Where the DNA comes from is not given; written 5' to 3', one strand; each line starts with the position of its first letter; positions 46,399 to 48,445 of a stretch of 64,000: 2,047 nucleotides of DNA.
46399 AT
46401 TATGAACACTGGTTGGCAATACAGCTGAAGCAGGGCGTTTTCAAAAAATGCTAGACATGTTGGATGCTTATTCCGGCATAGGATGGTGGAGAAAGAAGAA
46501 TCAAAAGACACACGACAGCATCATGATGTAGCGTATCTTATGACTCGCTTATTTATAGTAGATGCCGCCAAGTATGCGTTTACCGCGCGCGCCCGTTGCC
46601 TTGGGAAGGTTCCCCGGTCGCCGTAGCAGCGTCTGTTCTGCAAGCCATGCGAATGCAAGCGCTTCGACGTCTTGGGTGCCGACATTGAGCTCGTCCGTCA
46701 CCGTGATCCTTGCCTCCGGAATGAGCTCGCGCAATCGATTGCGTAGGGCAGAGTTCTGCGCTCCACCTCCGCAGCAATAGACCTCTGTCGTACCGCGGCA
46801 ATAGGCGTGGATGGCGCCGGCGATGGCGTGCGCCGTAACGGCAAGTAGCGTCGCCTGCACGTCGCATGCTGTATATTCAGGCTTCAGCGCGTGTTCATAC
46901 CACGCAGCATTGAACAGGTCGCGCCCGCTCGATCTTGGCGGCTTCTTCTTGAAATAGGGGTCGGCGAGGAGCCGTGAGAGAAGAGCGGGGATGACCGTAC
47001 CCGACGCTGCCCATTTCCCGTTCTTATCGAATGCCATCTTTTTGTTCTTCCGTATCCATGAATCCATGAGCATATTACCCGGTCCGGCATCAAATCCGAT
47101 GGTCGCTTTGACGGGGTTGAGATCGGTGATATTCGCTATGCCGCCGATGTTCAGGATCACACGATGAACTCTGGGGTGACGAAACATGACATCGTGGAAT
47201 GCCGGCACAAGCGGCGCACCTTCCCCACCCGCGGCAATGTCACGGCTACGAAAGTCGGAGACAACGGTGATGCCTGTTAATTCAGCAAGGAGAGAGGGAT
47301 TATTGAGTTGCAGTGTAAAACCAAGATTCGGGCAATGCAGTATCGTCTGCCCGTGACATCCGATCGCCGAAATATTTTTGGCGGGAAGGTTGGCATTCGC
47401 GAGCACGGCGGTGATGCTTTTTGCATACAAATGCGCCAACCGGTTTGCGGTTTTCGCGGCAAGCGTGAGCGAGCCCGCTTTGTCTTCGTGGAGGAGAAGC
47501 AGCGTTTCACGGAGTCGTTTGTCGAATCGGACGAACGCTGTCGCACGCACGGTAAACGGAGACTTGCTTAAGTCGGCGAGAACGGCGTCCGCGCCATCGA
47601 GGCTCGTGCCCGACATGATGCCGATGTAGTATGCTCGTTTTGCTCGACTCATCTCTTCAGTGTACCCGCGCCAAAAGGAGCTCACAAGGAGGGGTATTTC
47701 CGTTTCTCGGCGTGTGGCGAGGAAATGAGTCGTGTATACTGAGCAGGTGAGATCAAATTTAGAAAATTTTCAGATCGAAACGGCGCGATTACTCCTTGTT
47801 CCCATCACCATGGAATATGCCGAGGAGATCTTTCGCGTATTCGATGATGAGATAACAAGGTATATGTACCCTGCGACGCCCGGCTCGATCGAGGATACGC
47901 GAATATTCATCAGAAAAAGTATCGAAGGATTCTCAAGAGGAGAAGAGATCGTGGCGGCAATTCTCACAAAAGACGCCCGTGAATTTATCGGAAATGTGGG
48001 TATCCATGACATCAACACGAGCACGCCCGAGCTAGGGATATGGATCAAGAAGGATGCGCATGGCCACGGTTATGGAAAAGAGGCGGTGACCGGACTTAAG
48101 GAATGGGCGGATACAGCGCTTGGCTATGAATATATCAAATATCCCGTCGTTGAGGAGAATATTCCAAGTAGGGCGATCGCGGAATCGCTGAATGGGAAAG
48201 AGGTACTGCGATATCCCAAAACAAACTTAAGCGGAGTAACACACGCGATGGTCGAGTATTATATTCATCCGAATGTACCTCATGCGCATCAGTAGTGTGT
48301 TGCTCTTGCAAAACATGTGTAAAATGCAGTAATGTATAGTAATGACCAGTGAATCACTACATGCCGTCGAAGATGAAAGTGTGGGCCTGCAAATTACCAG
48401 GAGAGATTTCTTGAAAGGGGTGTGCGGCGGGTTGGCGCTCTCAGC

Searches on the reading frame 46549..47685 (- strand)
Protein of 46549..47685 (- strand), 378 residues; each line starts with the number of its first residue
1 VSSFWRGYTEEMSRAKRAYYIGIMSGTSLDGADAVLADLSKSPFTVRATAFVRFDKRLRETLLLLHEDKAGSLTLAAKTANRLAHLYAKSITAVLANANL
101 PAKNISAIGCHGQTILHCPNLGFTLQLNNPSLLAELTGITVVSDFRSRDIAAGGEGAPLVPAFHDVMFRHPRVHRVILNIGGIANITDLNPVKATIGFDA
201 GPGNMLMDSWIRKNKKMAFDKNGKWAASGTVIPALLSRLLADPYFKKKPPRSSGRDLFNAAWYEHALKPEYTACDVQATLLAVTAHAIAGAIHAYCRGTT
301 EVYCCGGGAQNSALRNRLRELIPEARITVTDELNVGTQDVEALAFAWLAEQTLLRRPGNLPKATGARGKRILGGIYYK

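Call 17: search_protein_families(library=pfam, proteins=[window:46549-47685:-], max_evalue=0.001)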
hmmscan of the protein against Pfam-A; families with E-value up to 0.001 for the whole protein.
window:46549-47685:- (378 aa): 1 family
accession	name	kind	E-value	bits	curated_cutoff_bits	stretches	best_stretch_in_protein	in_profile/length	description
PF03702.20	AnmK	-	6.9e-130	433.8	24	1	19-378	2-367/367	Anhydro-N-acetylmuramic acid kinase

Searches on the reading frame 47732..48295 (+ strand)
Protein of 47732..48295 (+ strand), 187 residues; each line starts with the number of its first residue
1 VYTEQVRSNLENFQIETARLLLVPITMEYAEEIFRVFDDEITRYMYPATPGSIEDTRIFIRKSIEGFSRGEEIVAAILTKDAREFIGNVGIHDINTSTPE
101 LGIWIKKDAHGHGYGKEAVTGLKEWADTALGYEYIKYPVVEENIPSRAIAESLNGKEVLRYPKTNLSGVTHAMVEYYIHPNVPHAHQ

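Call 17: search_protein_families(library=pfam, proteins=[window:47732-48295:+], max_evalue=0.001)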
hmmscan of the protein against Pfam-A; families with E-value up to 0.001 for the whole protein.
window:47732-48295:+ (187 aa): 2 families
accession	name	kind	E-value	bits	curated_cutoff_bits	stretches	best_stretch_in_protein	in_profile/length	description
PF13302.13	Acetyltransf_3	-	1e-23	85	25.4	1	19-153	1-135/138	Acetyltransferase (GNAT) domain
PF00583.31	Acetyltransf_1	-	2e-06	28.5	20.7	1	77-152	36-113/116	Acetyltransferase (GNAT) family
